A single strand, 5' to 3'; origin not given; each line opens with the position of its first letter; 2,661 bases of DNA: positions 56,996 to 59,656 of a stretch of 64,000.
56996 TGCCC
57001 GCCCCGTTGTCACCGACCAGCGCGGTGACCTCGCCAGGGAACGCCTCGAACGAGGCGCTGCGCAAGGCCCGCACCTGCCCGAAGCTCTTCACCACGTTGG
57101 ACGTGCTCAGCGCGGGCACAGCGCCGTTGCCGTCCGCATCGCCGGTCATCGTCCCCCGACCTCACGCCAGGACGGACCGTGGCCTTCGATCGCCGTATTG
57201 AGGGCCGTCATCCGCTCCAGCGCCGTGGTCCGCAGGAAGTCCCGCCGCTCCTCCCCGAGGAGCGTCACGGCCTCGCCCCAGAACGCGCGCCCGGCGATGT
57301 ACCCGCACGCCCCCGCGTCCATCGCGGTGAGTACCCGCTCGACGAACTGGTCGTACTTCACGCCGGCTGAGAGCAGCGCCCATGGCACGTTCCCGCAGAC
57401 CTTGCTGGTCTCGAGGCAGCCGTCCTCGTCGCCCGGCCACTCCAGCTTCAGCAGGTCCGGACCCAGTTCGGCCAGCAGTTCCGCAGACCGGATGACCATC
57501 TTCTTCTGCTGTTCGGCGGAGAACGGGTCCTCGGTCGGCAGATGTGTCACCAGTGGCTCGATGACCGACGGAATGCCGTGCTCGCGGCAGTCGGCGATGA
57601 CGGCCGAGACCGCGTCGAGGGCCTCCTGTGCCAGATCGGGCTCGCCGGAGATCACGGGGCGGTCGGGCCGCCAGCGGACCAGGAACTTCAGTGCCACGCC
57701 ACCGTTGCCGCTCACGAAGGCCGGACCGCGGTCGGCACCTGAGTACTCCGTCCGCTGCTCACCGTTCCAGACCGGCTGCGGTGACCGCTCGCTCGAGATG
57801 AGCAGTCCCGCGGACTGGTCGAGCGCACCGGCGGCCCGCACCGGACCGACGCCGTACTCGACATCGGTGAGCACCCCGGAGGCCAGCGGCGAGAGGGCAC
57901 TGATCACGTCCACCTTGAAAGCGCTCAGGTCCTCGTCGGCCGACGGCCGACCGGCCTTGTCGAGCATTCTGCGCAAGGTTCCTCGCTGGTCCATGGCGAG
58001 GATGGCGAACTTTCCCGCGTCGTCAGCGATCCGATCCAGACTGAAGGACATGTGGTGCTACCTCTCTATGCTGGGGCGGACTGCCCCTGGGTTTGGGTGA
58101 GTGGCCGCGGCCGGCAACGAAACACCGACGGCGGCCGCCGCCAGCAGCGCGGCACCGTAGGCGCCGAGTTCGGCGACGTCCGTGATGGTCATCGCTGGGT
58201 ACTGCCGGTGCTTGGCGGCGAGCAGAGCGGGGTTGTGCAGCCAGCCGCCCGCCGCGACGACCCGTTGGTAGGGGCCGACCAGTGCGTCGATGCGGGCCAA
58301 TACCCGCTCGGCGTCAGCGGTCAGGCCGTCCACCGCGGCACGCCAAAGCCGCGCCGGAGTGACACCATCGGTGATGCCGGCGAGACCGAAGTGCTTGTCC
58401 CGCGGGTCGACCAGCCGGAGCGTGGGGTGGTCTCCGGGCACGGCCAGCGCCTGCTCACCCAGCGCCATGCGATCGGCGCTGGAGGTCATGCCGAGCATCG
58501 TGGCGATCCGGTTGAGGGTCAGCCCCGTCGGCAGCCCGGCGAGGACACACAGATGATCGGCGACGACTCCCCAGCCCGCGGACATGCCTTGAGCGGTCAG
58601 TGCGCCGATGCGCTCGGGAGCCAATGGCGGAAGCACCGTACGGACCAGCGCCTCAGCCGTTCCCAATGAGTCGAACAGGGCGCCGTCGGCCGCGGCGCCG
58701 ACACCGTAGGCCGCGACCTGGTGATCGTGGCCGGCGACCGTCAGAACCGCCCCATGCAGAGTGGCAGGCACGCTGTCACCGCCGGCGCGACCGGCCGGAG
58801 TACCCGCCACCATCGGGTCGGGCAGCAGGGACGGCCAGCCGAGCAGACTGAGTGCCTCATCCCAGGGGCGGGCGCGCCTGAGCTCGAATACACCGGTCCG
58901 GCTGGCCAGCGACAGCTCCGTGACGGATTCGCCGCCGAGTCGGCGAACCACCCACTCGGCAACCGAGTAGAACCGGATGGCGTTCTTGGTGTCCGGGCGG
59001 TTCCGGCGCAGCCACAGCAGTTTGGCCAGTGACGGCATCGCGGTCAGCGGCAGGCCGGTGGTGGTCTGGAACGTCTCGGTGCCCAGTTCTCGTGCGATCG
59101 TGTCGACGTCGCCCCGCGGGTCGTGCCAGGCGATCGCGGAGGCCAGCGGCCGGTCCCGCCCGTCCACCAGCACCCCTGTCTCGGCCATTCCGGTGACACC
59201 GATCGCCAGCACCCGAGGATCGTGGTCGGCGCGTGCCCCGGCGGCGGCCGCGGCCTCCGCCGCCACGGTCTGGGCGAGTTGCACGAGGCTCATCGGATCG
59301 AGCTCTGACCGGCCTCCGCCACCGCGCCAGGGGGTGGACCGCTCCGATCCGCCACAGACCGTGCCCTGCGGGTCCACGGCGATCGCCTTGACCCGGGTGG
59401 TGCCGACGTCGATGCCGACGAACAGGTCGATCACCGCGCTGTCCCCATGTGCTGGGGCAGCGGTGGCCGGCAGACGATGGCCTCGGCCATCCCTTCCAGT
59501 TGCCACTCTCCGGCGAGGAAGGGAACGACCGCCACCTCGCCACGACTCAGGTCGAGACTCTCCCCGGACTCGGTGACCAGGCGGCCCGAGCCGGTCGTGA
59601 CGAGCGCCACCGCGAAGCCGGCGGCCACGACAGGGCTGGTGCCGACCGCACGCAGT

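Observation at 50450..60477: Ten-gene coupled sugar operon with two LacD/YihT-family aldolases, three kinase folds and a cupin isomerase that fits no pathway I know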

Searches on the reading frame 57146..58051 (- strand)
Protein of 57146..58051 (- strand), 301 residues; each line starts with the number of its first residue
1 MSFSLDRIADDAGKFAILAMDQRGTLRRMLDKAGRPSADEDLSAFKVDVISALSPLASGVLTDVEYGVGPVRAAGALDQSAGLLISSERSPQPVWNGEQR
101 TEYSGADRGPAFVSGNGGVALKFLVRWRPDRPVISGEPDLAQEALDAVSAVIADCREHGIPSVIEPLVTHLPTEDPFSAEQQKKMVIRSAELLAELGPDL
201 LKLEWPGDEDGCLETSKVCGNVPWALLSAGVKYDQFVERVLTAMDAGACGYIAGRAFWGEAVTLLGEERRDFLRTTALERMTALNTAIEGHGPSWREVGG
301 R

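Call 4: search_protein_families(library=pfam, proteins=[window:57146-58051:-], max_evalue=0.01)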
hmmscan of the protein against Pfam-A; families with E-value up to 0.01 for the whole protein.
window:57146-58051:- (301 aa): 1 family
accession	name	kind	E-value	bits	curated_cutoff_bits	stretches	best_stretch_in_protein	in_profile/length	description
PF01791.15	DeoC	-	1.8e-18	67.4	23.8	1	16-258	2-227/229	DeoC/LacD family aldolase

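Call 5: search_protein_families(library=ncbifam, proteins=[window:57146-58051:-], max_evalue=0.01)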
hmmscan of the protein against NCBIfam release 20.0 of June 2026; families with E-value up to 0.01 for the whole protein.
window:57146-58051:- (301 aa): 7 families
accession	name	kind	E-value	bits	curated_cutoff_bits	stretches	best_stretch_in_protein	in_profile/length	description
NF009498.0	PRK12858.1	subfamily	1.1e-48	165.9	184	1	4-297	11-325/342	tagatose 1,6-diphosphate aldolase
NF009065.0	PRK12399.1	subfamily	1.1e-24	87.1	458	2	4-182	10-180/326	tagatose 1,6-diphosphate aldolase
NF003180.0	PRK04161.1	subfamily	2.4e-20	72.9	519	2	5-91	12-96/330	tagatose 1,6-diphosphate aldolase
TIGR01232.1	lacD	equivalog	1.9e-18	66.7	432.2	2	4-167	9-164/325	tagatose-bisphosphate aldolase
NF005556.0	PRK07226.1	subfamily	2.3e-09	37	241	1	142-257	122-234/267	2-amino-3,7-dideoxy-D-threo-hept-6-ulosonate synthase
TIGR01949.1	ADH_synth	equivalog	1.6e-06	28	299.45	1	141-259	116-229/255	2-amino-3,7-dideoxy-D-threo-hept-6-ulosonate synthase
NF040816.1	Fbpase1_Arch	equivalog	0.00019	21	430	1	183-257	164-240/271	class I fructose-bisphosphate aldolase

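Call 7: search_solved_structures(query=window:57146-58051:-, max_evalue=0.001, show_alignments=2)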
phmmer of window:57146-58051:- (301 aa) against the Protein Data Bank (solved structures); distinct sequences matched with E-value up to 0.001: 17.
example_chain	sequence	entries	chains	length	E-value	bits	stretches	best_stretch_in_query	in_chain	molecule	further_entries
7ag1_Z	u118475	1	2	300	1.1e-32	116.8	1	3-268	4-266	Sulfofructosephosphate aldolase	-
1to3_A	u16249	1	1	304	5.9e-28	101.3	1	4-282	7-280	Putative aldolase yihT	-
7ag7_A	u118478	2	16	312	9.5e-28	100.7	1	4-268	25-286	Sulfofructosephosphate aldolase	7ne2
8tnf_A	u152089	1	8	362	1.9e-20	76.7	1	5-269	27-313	DUF2090 domain-containing protein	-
3iv3_A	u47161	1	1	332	2.6e-17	66.4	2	5-206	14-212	Tagatose 1,6-diphosphate aldolase 2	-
3myp_A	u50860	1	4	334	1.9e-16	63.6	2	4-206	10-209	Tagatose 1,6-diphosphate aldolase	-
3kao_A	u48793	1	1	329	1.9e-16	63.6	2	4-206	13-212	Tagatose 1,6-diphosphate aldolase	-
3jrk_A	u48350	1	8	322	2e-15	60.2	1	5-206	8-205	Tagatose 1,6-diphosphate aldolase 2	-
3mhf_A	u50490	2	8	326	2.1e-15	60.1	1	5-206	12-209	Tagatose 1,6-diphosphate aldolase 2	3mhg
5f2l_A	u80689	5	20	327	2.1e-15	60.1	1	5-206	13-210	Tagatose 1,6-diphosphate aldolase 2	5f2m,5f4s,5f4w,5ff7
5f2g_A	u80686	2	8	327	5.3e-15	58.8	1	5-206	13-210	Tagatose 1,6-diphosphate aldolase 2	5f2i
5hjl_A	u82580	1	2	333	5.5e-14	55.5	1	6-167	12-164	Tagatose 1,6-diphosphate aldolase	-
3myo_A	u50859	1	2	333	2.2e-11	46.9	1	12-170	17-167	Tagatose 1,6-diphosphate aldolase 1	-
2qjg_A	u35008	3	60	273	4e-06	29.6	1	154-258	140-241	Putative aldolase MJ0400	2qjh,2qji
1w8s_A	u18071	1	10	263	9.1e-06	28.5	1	170-260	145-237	FRUCTOSE-BISPHOSPHATE ALDOLASE CLASS I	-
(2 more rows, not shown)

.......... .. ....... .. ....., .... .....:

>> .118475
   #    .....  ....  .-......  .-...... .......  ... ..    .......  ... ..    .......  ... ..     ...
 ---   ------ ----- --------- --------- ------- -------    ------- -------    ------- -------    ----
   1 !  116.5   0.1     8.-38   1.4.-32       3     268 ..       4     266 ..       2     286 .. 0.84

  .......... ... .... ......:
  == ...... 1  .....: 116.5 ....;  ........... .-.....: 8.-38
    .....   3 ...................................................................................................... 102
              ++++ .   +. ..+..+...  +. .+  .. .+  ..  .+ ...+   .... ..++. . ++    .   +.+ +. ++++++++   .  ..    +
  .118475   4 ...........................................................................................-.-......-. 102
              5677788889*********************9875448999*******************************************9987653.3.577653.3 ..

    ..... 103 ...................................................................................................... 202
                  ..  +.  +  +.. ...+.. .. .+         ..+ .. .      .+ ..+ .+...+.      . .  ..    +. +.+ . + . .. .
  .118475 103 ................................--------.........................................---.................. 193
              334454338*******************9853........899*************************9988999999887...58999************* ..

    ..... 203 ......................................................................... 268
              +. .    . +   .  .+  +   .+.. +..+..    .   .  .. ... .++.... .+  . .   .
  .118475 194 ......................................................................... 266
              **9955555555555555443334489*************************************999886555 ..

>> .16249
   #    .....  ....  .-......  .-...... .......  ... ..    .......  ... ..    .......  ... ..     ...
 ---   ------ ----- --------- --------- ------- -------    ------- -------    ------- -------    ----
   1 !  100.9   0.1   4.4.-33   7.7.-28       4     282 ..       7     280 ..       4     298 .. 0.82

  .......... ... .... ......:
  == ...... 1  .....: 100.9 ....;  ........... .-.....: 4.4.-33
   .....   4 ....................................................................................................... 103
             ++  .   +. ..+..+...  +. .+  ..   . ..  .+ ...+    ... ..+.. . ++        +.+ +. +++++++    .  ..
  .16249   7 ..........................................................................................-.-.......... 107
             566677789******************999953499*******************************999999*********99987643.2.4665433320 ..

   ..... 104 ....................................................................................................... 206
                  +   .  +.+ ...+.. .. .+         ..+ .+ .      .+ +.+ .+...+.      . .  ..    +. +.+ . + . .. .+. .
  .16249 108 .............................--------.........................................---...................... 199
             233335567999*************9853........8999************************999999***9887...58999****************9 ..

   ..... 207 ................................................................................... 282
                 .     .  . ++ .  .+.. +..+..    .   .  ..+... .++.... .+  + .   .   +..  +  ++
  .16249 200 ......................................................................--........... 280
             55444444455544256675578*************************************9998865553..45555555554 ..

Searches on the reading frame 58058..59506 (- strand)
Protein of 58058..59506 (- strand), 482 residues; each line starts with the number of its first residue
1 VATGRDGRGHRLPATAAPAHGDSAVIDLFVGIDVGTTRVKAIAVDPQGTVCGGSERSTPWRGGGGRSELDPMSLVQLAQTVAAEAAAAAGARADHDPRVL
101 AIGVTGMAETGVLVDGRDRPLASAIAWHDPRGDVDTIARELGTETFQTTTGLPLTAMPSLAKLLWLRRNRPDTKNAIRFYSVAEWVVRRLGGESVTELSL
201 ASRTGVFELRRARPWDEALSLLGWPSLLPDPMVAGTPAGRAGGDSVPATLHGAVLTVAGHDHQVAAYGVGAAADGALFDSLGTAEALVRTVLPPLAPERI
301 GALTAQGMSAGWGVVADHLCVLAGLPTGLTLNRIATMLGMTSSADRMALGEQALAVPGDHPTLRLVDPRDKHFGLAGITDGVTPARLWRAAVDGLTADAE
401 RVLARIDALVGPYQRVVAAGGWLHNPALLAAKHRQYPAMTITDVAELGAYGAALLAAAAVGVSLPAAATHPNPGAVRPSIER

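Call 4: search_protein_families(library=pfam, proteins=[window:58058-59506:-], max_evalue=0.01)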
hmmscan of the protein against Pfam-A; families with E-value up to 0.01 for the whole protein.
window:58058-59506:- (482 aa): 4 families
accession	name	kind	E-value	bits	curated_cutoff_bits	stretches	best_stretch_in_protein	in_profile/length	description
PF00370.27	FGGY_N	-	5.4e-32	111.8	28.8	1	29-235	2-210/245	FGGY family of carbohydrate kinases, N-terminal domain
PF02782.22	FGGY_C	-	9e-06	26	27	1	375-459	111-197/198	FGGY family of carbohydrate kinases, C-terminal domain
PF01869.26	BcrAD_BadFG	-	0.00012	22.2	31.5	1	30-112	1-77/271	BadF/BadG/BcrA/BcrD ATPase family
PF03308.22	MeaB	-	0.0094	15.4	23.1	0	5-54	29-79/273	Methylmalonyl Co-A mutase-associated GTPase MeaB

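Call 5: search_protein_families(library=ncbifam, proteins=[window:58058-59506:-], max_evalue=0.01)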
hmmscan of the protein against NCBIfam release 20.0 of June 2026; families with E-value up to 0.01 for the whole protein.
window:58058-59506:- (482 aa): 9 families
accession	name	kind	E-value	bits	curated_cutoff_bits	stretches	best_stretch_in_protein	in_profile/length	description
TIGR01312.1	XylB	equivalog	3.6e-31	108.3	380.25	1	30-284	1-259/481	xylulokinase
TIGR01311.1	glycerol_kin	equivalog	4.2e-26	91.3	590.35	1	29-230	3-213/496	glycerol kinase GlpK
NF000756.0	PRK00047.1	subfamily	1.2e-19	70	498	1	30-285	8-270/502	glycerol kinase GlpK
TIGR02628.1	fuculo_kin_coli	equivalog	1.4e-18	67.1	470.9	1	32-288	6-265/465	L-fuculokinase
TIGR01314.1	gntK_FGGY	equivalog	1.6e-17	63.2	648.55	1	29-224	2-197/505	gluconokinase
NF008187.0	PRK10939.1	equivalog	3.1e-13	49.2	528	1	29-275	6-258/521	autoinducer-2 kinase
NF011601.0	PRK15027.1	equivalog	4.9e-12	45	912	1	28-284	1-256/484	xylulokinase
TIGR02627.1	rhamnulo_kin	equivalog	3.8e-08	32.3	527.95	1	100-284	69-254/454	rhamnulokinase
TIGR01315.1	5C_CHO_kinase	subfamily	0.00021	20.1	408.7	0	29-195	2-175/541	FGGY family pentulose kinase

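Call 26: search_solved_structures(query=window:58058-59434:-, max_evalue=1e-10)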
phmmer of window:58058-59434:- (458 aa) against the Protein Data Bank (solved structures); distinct sequences matched with E-value up to 1e-10: 23.
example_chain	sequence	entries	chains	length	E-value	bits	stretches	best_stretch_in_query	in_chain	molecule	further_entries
6k78_A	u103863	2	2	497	9.1e-19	71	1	5-286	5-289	Glycerol kinase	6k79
2zf5_O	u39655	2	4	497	1e-18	70.8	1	5-289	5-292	Glycerol kinase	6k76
6k78_B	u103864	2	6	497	1.2e-18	70.6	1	5-286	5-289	Glycerol kinase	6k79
3d7e_O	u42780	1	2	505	8e-16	61.3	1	6-266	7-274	Glycerol kinase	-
6ude_A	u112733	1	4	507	8.4e-16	61.2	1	4-261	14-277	Glycerol kinase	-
3h45_X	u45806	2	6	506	1.1e-15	60.8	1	6-266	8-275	Glycerol kinase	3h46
3h3n_X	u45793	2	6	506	1.1e-15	60.8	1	6-266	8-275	Glycerol kinase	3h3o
3flc_O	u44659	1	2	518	1.2e-15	60.7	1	6-266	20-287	Glycerol kinase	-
1r59_O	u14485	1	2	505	1.5e-15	60.4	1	6-266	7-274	Glycerol kinase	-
1xup_O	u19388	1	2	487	1.8e-15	60.1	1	6-266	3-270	Glycerol kinase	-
3g25_A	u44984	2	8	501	5.6e-14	55.2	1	5-437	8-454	Glycerol kinase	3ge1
9lzi_A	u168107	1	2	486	7.1e-13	51.6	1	40-279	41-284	glycerol kinase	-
9lyy_A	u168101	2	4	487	7.1e-13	51.6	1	40-279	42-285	glycerol kinase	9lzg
9lyu_A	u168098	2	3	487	7.1e-13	51.5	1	40-279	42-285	glycerol kinase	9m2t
9lyu_B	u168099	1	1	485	7.4e-13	51.5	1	41-279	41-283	glycerol kinase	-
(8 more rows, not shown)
